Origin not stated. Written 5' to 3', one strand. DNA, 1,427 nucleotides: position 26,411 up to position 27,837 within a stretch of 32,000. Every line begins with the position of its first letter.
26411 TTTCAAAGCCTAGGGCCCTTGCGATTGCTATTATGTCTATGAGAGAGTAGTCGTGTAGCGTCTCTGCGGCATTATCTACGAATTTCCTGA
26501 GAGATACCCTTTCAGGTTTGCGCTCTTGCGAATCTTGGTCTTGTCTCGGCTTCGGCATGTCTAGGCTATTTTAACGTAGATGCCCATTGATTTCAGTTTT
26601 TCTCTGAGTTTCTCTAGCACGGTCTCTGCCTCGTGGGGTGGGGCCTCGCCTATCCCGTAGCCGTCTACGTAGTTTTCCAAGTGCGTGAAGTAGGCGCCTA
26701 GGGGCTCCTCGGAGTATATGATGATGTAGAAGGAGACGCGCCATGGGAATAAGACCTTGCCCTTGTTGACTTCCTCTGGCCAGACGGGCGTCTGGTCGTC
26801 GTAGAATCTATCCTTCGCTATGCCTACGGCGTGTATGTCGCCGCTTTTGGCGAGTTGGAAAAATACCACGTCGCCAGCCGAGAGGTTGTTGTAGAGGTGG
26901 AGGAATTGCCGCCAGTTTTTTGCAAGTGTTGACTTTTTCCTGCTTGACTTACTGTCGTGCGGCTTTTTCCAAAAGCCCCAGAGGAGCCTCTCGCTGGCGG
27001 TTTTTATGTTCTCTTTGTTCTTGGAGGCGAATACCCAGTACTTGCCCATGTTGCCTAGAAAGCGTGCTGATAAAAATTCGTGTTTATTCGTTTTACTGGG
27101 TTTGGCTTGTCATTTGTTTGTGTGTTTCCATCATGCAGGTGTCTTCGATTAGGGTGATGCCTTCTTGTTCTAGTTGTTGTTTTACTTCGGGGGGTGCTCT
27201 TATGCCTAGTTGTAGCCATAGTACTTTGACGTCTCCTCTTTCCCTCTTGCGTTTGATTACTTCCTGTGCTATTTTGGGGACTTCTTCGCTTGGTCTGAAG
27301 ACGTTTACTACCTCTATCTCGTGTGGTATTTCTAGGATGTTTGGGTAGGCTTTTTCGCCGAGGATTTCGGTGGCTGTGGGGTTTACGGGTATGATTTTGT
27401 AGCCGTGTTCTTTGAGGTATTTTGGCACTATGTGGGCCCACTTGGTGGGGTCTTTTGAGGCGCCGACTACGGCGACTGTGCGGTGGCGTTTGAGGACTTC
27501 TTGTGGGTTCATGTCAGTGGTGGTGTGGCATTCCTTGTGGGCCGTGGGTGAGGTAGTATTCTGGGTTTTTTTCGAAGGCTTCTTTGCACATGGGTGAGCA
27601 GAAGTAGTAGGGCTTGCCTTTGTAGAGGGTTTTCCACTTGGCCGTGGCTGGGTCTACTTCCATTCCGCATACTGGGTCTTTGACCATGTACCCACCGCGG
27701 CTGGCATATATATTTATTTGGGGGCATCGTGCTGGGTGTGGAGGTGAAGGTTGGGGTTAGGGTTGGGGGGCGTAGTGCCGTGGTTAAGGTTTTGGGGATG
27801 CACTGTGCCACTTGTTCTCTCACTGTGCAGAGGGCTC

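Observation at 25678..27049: Tight three-gene operon EVE-like, nuclease-like unknown, MazG-like: candidate uncharacterised nucleotide-centred defence module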

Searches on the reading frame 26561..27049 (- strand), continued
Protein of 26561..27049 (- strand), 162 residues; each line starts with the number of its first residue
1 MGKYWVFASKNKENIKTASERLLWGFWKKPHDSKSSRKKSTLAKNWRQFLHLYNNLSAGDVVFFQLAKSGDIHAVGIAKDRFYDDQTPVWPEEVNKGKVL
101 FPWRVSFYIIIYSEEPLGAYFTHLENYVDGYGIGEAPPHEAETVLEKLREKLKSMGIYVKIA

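Call 44: search_protein_families(library=pfam, proteins=[L027:3523-6705:-, L027:2111-3526:-, L014:4782-5864:+, L014:6707-8500:+, L013:2245-3462:-, L022:32-2350:+, L026:5284-5991:+, L026:6463-7251:+, L028:4958-5725:+, L025:2253-3257:+], max_evalue=0.001)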
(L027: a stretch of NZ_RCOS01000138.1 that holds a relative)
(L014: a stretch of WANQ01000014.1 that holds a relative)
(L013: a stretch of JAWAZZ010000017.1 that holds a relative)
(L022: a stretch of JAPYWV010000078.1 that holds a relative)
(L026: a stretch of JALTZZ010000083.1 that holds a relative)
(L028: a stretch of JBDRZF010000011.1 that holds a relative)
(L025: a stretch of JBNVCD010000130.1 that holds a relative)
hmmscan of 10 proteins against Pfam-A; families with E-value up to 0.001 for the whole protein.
L027:3523-6705:- (1060 aa): 1 family
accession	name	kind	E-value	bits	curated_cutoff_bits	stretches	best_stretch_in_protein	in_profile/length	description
PF04465.17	DUF499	-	3.5e-27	95.1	23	1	65-856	24-851/1024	Protein of unknown function (DUF499)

L027:2111-3526:- (471 aa): 2 families
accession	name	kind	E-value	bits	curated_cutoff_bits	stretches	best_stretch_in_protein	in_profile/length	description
PF13337.12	BrxL_ATPase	-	1.6e-114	382.4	25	1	150-464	2-311/313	Lon-like protease BrxL-like, ATPase domain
PF20442.3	BrxL_N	-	1.6e-27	96.5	28.2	1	10-136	2-132/132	BREX system Lon protease-like protein BrxL N-terminal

L014:4782-5864:+ (360 aa): 0 families

L014:6707-8500:+ (597 aa): 0 families

L013:2245-3462:- (405 aa): 4 families
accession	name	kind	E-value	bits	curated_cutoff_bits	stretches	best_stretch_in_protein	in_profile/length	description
PF00266.25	Aminotran_5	-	1.2e-146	488.9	21.5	1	24-397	1-371/371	Aminotransferase class-V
PF01053.26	Cys_Met_Meta_PP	-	1.6e-06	27.4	27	1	112-227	92-201/381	Cys/Met metabolism PLP-dependent enzyme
PF01041.23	DegT_DnrJ_EryC1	-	3.3e-05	23.7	19.8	1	75-205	33-152/360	DegT/DnrJ/EryC1/StrS aminotransferase family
PF03841.19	SelA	-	3.3e-05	23.5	22.8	1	131-244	107-233/367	L-seryl-tRNA selenium transferase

L022:32-2350:+ (772 aa): 2 families
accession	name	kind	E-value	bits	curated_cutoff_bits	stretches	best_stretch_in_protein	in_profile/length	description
PF00271.37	Helicase_C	-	1.6e-14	54.6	23.5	1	163-282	6-110/110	Helicase conserved C-terminal domain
PF13020.12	NOV_C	-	1.8e-05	25.2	22.1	1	639-732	2-86/91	Protein NO VEIN, C-terminal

L026:5284-5991:+ (235 aa): 0 families

L026:6463-7251:+ (262 aa): 2 families
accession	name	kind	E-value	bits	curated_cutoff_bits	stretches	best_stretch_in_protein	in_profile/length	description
PF02359.24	CDC48_N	-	1.7e-23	83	35.1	1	4-87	1-84/85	Cell division protein 48 (CDC48), N-terminal domain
PF02933.23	CDC48_2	-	5.9e-15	55.1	22.4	1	108-161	6-59/64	Cell division protein 48 (CDC48), domain 2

L028:4958-5725:+ (255 aa): 6 families
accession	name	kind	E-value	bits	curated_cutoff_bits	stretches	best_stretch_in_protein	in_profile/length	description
PF00004.35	AAA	-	2.8e-31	109.1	21.2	1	21-151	1-130/131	ATPase family associated with various cellular activities (AAA)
PF17862.7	AAA_lid_3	-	9.3e-12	44.7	27.2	1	175-219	1-44/45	AAA+ lid domain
PF13191.12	AAA_16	-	1.1e-05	26.5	32.6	0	18-45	24-51/167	AAA ATPase domain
PF05496.18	RuvB_N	-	1.8e-05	25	27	1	20-86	35-94/159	Holliday junction DNA helicase RuvB P-loop domain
PF13401.12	AAA_22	-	0.00013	22.8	27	0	19-43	6-30/130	AAA domain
PF07728.20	AAA_5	-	0.00016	22.2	22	0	21-46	2-28/139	AAA domain (dynein-related subfamily)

L025:2253-3257:+ (334 aa): 0 families

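Call 76: find_related_loci(query=A1, collection=viral_contigs, flank=5000)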
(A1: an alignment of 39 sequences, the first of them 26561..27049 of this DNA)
Query A1 (162 aa) in viral_contigs; peptide patterns used: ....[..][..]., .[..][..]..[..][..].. (x = any residue, [..] = any of these).
32 stretches matched a pattern, but none encodes a relative of the query by tblastn (E <= 1e-3).

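Call 88: list_cluster_members(proteins=[window:26561-27049:-, window:26037-26558:-, window:25678-26034:-, window:25678-26016:-, window:24980-25648:-, window:24199-24993:+])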
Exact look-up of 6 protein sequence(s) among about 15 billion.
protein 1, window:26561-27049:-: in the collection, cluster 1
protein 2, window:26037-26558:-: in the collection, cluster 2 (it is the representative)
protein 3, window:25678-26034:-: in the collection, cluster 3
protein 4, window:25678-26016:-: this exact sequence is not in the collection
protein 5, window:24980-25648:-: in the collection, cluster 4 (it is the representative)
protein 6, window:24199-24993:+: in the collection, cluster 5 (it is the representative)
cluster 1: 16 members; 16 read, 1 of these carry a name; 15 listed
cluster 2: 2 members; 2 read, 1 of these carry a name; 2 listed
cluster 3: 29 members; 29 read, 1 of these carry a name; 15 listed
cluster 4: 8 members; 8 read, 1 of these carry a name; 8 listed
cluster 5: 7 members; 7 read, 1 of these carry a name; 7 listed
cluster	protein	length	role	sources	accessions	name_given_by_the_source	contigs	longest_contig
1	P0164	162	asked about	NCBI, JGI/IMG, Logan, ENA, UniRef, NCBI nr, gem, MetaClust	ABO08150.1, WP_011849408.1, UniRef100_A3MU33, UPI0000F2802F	EVE domain-containing protein [Pyrobaculum calidifontis] | EVE domain-containing protein n=1 Tax=Pyrobaculum calidifontis (strain DSM 21063 / JCM ... | hypothetical protein [Pyrobaculum calidifontis]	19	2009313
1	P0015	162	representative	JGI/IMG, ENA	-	-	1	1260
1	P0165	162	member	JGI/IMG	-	-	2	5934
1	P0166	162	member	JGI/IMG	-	-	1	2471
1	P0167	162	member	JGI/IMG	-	-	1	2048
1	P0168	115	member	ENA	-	-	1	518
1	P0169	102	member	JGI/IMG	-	-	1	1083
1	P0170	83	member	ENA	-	-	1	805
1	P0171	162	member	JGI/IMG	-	-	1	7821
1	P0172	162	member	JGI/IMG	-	-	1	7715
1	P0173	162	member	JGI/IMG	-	-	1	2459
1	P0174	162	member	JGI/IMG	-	-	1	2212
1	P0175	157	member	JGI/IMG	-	-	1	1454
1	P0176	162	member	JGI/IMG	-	-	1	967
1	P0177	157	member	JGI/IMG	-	-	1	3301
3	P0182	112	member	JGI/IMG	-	-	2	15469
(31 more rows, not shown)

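Call 91: find_encoding_contigs(protein=P0182, flank=10000, max_places=4)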
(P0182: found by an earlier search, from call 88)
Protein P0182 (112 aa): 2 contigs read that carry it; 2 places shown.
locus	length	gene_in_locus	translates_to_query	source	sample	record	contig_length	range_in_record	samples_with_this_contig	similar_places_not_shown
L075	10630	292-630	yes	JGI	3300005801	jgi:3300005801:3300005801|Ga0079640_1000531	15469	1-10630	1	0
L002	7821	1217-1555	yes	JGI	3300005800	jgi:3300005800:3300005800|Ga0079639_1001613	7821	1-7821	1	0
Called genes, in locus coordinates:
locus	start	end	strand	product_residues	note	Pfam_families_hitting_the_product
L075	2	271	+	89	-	?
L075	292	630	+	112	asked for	PF03819:MazG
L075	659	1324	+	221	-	-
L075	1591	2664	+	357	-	PF02463:SMC_N (weak), PF13175:AAA_15, PF13476:AAA_23 (weak), PF13304:AAA_21, PF13175:AAA_15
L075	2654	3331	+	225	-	PF11536:DUF3226 (weak)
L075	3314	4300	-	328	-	PF01555:N6_N4_Mtase (faint)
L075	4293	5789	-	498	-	PF13245:AAA_19 (faint)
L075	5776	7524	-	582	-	PF12705:PDDEXK_1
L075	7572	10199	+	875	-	PF06634:DUF1156, PF03602:Cons_hypoth95 (weak)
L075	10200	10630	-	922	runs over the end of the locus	PF04465:DUF499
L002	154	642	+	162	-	-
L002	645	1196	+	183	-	-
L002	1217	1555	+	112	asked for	PF03819:MazG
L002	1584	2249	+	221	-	-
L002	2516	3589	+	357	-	PF02463:SMC_N (weak), PF13175:AAA_15, PF13476:AAA_23 (weak), PF13304:AAA_21, PF13175:AAA_15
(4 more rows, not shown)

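Call 92: find_encoding_contigs(protein=P0172, flank=8000, max_places=3)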
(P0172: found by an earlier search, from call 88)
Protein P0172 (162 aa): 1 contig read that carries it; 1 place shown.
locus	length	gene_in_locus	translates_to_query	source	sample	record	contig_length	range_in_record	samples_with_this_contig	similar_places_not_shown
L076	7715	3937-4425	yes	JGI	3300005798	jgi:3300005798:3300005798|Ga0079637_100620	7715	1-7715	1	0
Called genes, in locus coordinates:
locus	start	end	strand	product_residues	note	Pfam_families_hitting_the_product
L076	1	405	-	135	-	?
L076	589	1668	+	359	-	PF04055:Radical_SAM, PF19288:CofH_C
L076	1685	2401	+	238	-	PF02621:VitK2_biosynth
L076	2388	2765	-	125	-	-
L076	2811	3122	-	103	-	PF00498:FHA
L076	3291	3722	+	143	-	-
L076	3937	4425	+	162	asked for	-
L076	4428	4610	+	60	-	-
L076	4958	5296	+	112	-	PF03819:MazG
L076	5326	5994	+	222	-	-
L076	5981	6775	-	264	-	-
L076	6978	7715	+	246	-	?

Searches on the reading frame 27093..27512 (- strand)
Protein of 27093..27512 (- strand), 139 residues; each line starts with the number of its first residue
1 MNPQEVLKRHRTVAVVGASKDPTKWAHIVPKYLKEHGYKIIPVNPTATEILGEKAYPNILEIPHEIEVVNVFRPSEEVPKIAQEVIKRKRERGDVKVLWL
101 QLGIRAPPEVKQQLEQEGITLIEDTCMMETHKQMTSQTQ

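Call 3: search_protein_families(library=pfam, proteins=[window:27093-27512:-], max_evalue=1)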
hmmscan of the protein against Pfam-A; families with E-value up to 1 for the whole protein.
window:27093-27512:- (139 aa): 3 families
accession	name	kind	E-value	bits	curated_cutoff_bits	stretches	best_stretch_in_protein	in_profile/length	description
PF13380.12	CoA_binding_2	-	6.7e-37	126.9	22.8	1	11-130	1-114/116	CoA binding domain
PF02629.25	CoA_binding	-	7.1e-07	30.3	22.3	1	11-88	4-86/97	CoA binding domain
PF04412.18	AcnX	-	0.13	11.4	31.5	1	76-129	304-360/400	Aconitase X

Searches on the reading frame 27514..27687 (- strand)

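Call 42: search_protein_families(library=pfam, proteins=[window:27514-27687:-], max_evalue=0.01)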
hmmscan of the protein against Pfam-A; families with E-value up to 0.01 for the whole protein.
window:27514-27687:- (57 aa): 3 families
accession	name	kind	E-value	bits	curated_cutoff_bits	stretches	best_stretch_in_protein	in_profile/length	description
PF04945.19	YHS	-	9e-19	67.7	30.3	1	2-48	1-46/47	YHS domain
PF24273.1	TRASH_HVO_1752_C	-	0.008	16.7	27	0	22-41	20-39/47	HVO_1752, C-terminal TRASH domain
PF08394.17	Arc_trans_TRASH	-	0.0094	16.5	27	0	12-40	13-37/43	Archaeal TRASH domain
